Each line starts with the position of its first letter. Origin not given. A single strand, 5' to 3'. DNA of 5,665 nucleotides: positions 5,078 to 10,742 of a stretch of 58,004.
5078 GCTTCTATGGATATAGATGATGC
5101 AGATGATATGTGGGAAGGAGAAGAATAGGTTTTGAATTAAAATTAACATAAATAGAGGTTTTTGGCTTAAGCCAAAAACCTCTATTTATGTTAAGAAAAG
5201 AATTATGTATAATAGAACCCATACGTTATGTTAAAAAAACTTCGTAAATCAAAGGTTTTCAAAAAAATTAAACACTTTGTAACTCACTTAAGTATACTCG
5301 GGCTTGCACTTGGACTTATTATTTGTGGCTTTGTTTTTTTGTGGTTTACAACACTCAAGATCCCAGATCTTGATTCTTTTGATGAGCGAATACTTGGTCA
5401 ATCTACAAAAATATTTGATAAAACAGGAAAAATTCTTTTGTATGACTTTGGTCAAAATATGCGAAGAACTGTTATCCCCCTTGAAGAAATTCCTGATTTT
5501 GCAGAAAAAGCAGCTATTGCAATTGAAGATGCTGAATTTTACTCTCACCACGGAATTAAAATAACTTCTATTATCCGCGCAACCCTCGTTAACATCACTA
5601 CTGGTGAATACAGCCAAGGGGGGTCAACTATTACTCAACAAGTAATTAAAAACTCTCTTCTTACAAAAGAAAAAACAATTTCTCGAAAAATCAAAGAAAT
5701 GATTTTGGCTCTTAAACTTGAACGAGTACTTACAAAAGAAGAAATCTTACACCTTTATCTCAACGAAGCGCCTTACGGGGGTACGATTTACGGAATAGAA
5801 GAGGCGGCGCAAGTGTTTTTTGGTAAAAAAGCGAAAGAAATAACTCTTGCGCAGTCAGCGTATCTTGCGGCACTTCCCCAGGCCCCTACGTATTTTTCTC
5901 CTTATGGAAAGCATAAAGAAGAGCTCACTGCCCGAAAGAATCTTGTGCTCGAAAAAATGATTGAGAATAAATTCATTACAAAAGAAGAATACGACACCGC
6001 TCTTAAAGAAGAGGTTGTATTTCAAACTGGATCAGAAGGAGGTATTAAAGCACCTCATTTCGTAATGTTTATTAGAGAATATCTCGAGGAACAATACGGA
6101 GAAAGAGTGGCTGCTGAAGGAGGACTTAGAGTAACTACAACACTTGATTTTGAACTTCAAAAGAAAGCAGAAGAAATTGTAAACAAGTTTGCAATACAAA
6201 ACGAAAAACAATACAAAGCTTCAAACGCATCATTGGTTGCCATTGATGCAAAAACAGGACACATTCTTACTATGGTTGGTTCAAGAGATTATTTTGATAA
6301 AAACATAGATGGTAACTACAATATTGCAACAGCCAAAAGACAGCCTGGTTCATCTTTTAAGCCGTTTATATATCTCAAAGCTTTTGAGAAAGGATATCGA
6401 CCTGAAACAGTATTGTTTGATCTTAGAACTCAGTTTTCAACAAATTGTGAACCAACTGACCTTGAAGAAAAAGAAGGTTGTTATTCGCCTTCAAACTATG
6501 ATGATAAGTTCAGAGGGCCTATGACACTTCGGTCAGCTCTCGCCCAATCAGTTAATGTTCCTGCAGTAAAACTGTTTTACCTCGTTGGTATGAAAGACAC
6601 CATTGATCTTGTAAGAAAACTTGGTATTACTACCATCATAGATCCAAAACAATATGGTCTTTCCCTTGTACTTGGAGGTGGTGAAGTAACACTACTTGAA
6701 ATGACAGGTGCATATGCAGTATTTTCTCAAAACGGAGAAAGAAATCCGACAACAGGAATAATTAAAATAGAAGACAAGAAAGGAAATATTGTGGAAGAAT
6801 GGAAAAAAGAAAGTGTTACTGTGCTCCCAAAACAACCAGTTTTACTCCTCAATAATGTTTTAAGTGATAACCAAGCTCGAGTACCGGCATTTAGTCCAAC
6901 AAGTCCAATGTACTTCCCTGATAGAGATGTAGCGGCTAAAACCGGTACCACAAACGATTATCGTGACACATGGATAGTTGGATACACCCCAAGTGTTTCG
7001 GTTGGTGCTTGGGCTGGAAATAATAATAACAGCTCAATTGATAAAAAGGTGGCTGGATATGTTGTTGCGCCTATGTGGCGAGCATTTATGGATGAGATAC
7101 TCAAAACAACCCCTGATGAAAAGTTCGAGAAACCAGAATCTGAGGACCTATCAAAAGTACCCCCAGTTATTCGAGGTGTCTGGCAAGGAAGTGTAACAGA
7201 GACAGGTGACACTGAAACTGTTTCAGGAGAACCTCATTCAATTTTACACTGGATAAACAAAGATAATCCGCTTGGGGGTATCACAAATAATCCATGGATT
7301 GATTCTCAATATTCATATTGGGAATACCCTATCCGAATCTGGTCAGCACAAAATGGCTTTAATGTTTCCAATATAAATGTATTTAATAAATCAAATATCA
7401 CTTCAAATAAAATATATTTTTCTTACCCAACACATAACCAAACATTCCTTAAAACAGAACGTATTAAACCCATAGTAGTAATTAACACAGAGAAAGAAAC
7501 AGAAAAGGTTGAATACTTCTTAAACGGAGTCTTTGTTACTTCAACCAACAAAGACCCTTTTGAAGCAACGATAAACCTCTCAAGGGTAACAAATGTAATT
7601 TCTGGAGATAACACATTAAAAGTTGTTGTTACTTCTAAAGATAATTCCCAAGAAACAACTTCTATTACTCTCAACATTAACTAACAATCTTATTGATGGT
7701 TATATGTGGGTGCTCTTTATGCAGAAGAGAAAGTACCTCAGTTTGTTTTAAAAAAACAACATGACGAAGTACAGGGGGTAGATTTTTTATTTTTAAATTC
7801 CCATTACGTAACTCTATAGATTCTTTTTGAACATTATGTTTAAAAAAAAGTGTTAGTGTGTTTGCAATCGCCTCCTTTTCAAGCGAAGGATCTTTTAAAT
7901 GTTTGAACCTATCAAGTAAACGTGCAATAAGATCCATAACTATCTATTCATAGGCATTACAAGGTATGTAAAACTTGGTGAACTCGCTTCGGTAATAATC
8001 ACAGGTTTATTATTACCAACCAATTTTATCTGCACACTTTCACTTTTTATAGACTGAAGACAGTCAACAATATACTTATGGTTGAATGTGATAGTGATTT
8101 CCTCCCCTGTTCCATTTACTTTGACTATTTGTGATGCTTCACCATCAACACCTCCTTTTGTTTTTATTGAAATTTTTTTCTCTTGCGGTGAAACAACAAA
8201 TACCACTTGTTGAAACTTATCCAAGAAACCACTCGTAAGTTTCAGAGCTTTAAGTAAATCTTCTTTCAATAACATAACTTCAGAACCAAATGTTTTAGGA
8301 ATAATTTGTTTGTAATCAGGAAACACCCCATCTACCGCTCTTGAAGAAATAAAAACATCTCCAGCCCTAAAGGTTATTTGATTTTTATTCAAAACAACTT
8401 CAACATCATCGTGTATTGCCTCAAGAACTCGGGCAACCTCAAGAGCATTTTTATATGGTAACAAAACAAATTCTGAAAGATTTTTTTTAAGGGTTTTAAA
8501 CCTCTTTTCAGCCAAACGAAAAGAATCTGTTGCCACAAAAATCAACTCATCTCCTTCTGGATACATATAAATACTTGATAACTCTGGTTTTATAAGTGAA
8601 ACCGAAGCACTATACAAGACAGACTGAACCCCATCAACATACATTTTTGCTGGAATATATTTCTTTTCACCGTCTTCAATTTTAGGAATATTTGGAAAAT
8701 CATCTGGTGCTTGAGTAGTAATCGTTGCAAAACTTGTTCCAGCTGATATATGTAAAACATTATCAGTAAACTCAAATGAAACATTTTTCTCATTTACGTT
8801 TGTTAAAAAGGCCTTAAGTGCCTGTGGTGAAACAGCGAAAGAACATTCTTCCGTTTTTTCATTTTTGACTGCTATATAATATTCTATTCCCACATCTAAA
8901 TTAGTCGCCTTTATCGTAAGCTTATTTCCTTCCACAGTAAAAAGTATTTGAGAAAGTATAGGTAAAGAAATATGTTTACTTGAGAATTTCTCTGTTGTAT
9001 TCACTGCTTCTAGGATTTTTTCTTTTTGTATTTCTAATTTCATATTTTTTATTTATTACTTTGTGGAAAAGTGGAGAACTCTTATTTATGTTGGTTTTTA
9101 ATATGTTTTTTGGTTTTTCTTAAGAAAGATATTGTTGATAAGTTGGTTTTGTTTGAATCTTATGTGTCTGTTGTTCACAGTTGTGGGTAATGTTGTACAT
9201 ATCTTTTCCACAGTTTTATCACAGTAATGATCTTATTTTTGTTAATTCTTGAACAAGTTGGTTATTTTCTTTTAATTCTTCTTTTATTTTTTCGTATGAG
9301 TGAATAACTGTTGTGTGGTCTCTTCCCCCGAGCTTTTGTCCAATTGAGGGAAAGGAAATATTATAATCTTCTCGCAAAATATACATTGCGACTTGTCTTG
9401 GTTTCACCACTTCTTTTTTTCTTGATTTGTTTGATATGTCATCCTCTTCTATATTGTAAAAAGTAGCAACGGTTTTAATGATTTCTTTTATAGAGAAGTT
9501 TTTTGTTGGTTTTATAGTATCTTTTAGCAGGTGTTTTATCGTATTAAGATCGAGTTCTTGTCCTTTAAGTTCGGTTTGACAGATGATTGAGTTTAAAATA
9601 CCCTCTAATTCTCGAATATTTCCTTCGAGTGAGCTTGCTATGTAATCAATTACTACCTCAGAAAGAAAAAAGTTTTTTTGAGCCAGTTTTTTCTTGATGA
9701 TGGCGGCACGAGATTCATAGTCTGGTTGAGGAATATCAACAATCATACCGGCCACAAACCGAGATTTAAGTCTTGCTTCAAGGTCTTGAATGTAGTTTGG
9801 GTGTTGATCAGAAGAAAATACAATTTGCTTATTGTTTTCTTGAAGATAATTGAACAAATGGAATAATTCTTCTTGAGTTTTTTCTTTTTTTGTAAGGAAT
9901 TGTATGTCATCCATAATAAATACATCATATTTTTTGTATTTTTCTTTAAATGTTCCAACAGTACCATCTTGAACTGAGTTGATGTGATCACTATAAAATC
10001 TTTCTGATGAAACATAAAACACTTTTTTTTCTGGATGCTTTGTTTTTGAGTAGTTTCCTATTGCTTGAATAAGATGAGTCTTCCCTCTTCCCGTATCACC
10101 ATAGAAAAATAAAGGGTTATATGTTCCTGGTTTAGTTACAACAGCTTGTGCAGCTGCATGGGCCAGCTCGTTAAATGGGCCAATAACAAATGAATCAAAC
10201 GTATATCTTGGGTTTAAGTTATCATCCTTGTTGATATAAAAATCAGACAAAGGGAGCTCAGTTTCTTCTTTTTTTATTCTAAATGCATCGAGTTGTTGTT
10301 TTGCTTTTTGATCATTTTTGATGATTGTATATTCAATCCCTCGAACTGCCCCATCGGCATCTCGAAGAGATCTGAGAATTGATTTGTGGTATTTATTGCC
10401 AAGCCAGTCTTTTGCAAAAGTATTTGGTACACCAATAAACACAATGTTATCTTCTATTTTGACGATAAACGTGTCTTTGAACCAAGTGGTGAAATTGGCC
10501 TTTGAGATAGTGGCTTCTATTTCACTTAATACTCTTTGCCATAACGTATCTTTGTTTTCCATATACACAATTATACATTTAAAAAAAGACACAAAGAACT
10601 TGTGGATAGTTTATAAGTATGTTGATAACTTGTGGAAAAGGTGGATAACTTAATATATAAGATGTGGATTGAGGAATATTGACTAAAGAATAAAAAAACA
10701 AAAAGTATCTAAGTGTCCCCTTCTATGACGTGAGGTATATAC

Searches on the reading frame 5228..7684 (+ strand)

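Call 11: search_protein_families(library=pfam, proteins=[window:5228-7684:+])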
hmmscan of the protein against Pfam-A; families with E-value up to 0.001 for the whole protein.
window:5228-7684:+ (818 aa): 2 families
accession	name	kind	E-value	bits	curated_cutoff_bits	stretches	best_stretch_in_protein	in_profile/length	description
PF00912.28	Transgly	-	5.2e-62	208.9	27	1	72-244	6-177/178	Transglycosylase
PF00905.27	Transpeptidase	-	1e-23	84.5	22.1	1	335-618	2-295/299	Penicillin binding protein transpeptidase domain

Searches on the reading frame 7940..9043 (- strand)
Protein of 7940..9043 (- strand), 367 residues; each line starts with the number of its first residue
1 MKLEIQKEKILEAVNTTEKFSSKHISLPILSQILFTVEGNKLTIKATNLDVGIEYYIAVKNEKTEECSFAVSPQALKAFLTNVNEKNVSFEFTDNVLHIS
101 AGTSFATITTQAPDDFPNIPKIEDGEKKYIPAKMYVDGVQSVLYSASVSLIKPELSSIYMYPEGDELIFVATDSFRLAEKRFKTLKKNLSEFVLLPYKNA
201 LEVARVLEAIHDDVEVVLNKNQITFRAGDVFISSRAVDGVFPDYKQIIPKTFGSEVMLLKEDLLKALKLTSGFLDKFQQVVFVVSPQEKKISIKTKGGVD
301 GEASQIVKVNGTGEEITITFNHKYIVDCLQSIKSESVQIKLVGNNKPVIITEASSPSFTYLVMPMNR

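Call 8: search_protein_families(library=pfam, proteins=[window:7940-9043:-])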
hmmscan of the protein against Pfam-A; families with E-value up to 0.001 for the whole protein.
window:7940-9043:- (367 aa): 3 families
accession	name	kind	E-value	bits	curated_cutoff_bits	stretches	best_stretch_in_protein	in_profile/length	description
PF00712.24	DNA_pol3_beta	-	6.4e-24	84.9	24.4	1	1-120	1-120/120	DNA polymerase III beta subunit, N-terminal domain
PF02768.20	DNA_pol3_beta_3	-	1.1e-23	83.7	27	1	245-365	1-120/121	DNA polymerase III beta subunit, C-terminal domain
PF02767.21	DNA_pol3_beta_2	-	3.2e-21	76.2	27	1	136-243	8-116/116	DNA polymerase III beta subunit, central domain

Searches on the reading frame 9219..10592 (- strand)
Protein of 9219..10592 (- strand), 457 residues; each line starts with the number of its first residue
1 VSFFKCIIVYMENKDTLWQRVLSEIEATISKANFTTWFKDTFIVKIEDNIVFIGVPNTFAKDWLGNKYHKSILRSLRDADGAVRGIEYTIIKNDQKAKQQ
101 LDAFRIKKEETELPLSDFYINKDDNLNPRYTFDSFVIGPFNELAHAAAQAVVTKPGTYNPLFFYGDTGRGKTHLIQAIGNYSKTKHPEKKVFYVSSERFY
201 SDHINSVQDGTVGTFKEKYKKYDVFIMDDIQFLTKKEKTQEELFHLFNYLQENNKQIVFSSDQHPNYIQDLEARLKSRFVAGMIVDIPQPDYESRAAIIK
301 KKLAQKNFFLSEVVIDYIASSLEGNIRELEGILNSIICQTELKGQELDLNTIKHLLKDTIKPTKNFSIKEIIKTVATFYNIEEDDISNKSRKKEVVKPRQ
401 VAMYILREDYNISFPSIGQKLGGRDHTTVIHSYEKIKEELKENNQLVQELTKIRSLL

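Call 8: search_protein_families(library=pfam, proteins=[window:9219-10592:-])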
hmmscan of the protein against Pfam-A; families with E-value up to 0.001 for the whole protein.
window:9219-10592:- (457 aa): 6 families
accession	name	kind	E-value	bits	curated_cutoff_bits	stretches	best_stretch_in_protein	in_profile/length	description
PF00308.24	Bac_DnaA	-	9.6e-64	214.9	23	1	126-286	1-162/162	Bacterial DnaA ATPAse domain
PF08299.17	Bac_DnaA_C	-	1.6e-27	95.8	31.5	1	368-436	1-69/69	Bacterial dnaA protein helix-turn-helix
PF11638.13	DnaA_N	-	1.6e-15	57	24.6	1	16-77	2-64/65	DnaA N-terminal domain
PF01695.23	IstB_IS21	-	3.8e-09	36.8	24.1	1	161-260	95-192/238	IstB-like ATP binding protein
PF00004.35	AAA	-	7.1e-07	30.2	21.2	1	162-261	2-108/131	ATPase family associated with various cellular activities (AAA)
PF01637.24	ATPase_2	-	2e-05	24.9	33.2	1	155-268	17-123/225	ATPase domain predominantly from Archaea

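Call 34: find_homologous_proteins(query=window:9219-10592:-, max_evalue=1e-30)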
Query window:9219-10592:- (457 aa): 8000 proteins with E <= 1e-30 among 8000 candidates; the best 120 are listed.
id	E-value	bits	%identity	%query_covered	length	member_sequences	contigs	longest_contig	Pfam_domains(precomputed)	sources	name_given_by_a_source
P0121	4.5e-294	993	100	98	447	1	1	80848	PF11638.14,PF01695.24,PF00308.25,PF08299.18,PF00004.36,PF01637.25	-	-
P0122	9.0e-254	860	85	98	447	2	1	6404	PF11638.14,PF01695.24,PF00308.25,PF08299.18,PF00004.36,PF01637.25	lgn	-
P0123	2.5e-251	852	85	96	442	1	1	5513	PF11638.14,PF01695.24,PF00308.25,PF08299.18,PF00004.36,PF01637.25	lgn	-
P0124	1.7e-248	843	83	98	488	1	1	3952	PF11638.14,PF01695.24,PF00308.25,PF08299.18,PF00004.36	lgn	-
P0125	2.8e-247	839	83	98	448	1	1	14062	PF11638.14,PF01695.24,PF00308.25,PF08299.18,PF00004.36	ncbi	-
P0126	4.7e-244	828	82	98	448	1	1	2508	PF11638.14,PF01695.24,PF00308.25,PF08299.18,PF00004.36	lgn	-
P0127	6.0e-244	828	85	95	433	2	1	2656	PF11638.14,PF01695.24,PF00308.25,PF08299.18,PF00004.36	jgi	-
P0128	2.4e-224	763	75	98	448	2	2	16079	PF11638.14,PF01695.24,PF00308.25,PF08299.18,PF00004.36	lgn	-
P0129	3.0e-224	763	74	98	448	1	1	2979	PF11638.14,PF01695.24,PF00308.25,PF08299.18,PF00004.36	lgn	-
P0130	1.0e-220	751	71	98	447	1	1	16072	PF11638.14,PF01695.24,PF00308.25,PF08299.18,PF00004.36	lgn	-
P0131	2.6e-219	747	71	98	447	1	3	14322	PF11638.14,PF01695.24,PF00308.25,PF08299.18,PF00004.36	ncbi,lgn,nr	ncbi:MAG: chromosomal replication initiator protein [Patescibacteria group bacterium]|nr:chromosomal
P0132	3.5e-219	746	71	98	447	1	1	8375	PF11638.14,PF01695.24,PF00308.25,PF08299.18,PF00004.36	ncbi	-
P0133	6.8e-219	745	70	98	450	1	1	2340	PF11638.14,PF01695.24,PF00308.25,PF08299.18,PF00004.36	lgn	-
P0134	1.1e-217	742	70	98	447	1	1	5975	PF11638.14,PF01695.24,PF00308.25,PF08299.18,PF00004.36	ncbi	-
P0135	1.1e-216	738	72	98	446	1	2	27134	PF11638.14,PF01695.24,PF00308.25,PF08299.18,PF00910.29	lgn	-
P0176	1.1e-194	666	64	98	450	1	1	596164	PF11638.14,PF01695.24,PF00308.25,PF08299.18,PF00004.36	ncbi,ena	-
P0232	5.7e-186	637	64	96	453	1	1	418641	PF13173.13,PF11638.14,PF01695.24,PF00308.25,PF08299.18,PF00004.36,PF13401.13,PF01637.25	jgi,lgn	jgi:chromosomal replication initiator protein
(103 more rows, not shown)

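Call 35: find_encoding_contigs(protein=P0176, flank=10000, max_places=2)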
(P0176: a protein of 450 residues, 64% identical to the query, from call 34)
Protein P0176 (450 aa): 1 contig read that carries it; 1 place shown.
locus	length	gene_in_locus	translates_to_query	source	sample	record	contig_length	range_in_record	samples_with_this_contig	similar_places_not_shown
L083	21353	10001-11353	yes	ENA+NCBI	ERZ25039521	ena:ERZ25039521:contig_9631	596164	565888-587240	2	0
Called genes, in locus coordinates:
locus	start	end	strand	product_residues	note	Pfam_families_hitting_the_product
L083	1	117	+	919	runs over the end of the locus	-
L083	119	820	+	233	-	-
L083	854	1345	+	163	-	PF12666:PrgI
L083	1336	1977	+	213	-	PF26593:TraC-like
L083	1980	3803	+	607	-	PF11130:TraC_F_IV (faint), PF12846:AAA_10 (faint), PF19044:P-loop_TraG, PF01935:DUF87 (weak)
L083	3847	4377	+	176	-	-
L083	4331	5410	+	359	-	-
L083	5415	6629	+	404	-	-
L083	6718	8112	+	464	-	-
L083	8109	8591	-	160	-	PF01424:R3H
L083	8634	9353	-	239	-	PF02096:60KD_IMP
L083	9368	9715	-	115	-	PF00825:Ribonuclease_P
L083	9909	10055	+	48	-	-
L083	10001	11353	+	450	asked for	PF11638:DnaA_N, PF00308:Bac_DnaA, PF01695:IstB_IS21, PF00004:AAA (weak), PF08299:Bac_DnaA_C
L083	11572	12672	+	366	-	PF00712:DNA_pol3_beta, PF02767:DNA_pol3_beta_2, PF02768:DNA_pol3_beta_3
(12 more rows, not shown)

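Call 36: find_encoding_contigs(protein=P0232, flank=10000, max_places=2)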
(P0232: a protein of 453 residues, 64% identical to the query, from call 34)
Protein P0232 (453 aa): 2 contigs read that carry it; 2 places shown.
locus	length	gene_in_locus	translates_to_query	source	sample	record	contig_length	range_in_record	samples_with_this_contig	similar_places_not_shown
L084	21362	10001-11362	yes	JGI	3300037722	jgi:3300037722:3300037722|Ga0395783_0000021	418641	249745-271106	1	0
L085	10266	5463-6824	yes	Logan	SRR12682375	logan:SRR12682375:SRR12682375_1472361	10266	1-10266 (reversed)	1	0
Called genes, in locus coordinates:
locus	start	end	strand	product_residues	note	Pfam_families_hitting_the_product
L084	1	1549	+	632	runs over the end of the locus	-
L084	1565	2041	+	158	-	-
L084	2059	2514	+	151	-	PF12666:PrgI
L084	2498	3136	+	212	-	PF26593:TraC-like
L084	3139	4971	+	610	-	PF19044:P-loop_TraG, PF01935:DUF87 (weak), PF12846:AAA_10 (faint)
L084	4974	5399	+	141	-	-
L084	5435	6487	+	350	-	-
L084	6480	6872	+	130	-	PF18895:T4SS_pilin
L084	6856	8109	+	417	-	-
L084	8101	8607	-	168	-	PF01424:R3H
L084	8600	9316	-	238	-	PF02096:60KD_IMP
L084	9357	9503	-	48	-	-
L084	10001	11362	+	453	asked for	PF11638:DnaA_N, PF00308:Bac_DnaA, PF00004:AAA, PF01637:ATPase_2 (weak), PF01695:IstB_IS21, PF13173:AAA_14 (weak), PF13401:AAA_22 (faint), PF08299:Bac_DnaA_C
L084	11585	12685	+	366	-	PF00712:DNA_pol3_beta, PF02767:DNA_pol3_beta_2, PF02768:DNA_pol3_beta_3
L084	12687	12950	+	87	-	-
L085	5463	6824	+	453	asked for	PF11638:DnaA_N, PF00308:Bac_DnaA, PF00004:AAA, PF01637:ATPase_2 (weak), PF01695:IstB_IS21, PF13173:AAA_14 (weak), PF13401:AAA_22 (faint), PF08299:Bac_DnaA_C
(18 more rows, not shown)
